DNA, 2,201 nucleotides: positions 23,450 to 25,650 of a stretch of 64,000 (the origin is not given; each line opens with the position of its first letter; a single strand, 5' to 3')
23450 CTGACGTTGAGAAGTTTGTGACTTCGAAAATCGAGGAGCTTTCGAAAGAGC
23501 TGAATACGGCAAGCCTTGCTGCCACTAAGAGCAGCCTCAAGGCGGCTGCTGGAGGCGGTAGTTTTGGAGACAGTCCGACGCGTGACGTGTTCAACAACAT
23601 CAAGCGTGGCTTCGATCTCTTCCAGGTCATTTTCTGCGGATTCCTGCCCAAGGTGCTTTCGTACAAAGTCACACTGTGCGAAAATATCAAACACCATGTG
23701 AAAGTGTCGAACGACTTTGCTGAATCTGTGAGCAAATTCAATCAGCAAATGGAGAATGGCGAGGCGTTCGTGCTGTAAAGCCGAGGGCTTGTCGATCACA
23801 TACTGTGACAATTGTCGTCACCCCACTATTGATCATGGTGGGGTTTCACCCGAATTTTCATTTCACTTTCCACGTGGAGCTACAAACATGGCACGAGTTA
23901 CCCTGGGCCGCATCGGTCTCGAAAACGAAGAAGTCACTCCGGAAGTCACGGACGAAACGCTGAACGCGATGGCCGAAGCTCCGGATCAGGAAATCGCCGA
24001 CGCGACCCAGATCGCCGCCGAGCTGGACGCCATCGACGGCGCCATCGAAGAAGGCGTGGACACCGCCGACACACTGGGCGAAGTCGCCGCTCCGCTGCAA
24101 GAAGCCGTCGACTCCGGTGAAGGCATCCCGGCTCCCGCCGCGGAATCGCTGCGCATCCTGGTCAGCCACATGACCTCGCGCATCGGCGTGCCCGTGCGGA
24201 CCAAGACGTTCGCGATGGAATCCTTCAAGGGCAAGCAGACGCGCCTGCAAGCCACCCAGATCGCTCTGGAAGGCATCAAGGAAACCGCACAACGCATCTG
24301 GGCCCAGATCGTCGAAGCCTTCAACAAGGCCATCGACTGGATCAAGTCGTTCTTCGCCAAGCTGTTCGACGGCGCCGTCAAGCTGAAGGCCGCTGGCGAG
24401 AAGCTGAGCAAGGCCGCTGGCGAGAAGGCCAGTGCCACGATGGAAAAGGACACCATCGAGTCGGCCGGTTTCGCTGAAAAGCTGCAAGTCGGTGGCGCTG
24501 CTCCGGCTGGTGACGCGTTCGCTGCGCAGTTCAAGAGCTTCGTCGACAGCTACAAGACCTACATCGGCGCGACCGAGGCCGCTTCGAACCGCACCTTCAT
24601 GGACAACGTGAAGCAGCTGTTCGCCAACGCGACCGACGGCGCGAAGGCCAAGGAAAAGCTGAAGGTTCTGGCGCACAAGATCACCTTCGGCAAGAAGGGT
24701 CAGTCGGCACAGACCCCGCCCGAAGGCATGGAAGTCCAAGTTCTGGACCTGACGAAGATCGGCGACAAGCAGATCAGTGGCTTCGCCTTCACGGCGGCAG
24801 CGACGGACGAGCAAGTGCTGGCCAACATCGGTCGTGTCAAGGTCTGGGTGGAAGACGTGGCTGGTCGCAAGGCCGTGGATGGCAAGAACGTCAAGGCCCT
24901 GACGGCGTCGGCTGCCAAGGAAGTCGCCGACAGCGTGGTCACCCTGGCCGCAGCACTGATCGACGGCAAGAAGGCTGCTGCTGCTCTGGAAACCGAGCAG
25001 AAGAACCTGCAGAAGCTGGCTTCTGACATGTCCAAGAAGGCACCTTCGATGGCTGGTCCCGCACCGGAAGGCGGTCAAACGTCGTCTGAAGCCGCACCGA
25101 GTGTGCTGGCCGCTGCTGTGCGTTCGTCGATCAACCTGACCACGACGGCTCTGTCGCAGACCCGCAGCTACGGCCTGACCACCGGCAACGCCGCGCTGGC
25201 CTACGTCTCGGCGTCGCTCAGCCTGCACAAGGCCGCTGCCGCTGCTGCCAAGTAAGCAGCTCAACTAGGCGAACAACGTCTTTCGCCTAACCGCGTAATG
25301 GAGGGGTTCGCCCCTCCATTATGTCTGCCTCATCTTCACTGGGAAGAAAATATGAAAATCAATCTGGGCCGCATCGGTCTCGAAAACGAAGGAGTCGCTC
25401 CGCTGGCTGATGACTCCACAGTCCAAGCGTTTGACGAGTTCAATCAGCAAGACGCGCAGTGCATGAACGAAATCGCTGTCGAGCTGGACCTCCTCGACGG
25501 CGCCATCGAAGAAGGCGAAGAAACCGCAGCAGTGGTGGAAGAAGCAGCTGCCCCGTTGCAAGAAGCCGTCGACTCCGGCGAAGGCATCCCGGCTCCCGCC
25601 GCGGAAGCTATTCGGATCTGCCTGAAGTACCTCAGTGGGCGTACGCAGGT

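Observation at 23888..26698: Gene-conversion tracts and a GC shift between adjacent paralogues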

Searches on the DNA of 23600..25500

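Call 69: search_rna_families(source=window, start=23600, end=25500, threshold=evalue, max_evalue=1)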
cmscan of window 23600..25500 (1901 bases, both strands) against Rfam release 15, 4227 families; matches with E-value up to 1: 0.
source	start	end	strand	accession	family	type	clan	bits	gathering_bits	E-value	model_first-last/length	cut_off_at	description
